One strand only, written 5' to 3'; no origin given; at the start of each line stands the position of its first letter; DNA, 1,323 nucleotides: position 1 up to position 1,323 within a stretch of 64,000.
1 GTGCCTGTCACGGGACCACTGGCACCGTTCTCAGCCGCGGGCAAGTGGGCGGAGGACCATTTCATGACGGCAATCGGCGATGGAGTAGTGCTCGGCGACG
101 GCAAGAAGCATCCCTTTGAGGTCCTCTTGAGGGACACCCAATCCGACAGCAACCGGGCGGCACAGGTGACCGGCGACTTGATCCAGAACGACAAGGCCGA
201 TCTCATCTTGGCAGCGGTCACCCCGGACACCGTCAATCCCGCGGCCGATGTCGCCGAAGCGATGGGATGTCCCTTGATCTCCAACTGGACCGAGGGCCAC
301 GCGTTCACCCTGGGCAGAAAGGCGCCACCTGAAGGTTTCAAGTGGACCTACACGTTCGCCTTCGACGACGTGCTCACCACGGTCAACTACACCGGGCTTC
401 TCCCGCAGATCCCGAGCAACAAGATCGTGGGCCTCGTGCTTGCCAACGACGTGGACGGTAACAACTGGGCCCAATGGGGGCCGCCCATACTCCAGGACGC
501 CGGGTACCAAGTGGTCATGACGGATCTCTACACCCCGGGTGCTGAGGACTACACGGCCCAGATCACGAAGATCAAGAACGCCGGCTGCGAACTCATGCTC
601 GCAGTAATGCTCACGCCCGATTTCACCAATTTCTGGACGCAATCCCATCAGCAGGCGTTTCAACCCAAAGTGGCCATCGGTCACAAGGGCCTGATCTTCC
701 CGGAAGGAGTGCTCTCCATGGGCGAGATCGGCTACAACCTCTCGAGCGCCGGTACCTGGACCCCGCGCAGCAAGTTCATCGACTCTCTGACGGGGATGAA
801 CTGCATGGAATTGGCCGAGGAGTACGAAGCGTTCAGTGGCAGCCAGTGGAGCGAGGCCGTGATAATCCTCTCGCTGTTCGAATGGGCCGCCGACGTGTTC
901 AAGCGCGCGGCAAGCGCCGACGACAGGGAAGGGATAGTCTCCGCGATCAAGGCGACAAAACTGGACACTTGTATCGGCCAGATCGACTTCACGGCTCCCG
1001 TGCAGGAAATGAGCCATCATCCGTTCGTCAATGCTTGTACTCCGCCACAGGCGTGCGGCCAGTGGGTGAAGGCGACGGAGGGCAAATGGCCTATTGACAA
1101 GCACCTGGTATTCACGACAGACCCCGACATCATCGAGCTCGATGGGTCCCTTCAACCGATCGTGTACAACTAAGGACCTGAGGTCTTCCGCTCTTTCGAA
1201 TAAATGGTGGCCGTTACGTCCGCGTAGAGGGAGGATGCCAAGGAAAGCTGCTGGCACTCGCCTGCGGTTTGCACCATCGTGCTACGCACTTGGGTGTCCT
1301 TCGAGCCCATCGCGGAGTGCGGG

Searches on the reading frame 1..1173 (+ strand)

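Call 64: search_protein_families(library=pfam, proteins=[window:1-1173:+])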
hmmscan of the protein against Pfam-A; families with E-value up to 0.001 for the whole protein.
window:1-1173:+ (390 aa): 2 families
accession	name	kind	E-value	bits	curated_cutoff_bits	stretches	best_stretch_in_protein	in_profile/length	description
PF13458.12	Peripla_BP_6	-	2.5e-31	110.1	31.7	1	2-339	9-331/343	Periplasmic binding protein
PF01094.35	ANF_receptor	-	6.1e-05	22.7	25.4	1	35-96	21-81/353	Receptor family ligand binding region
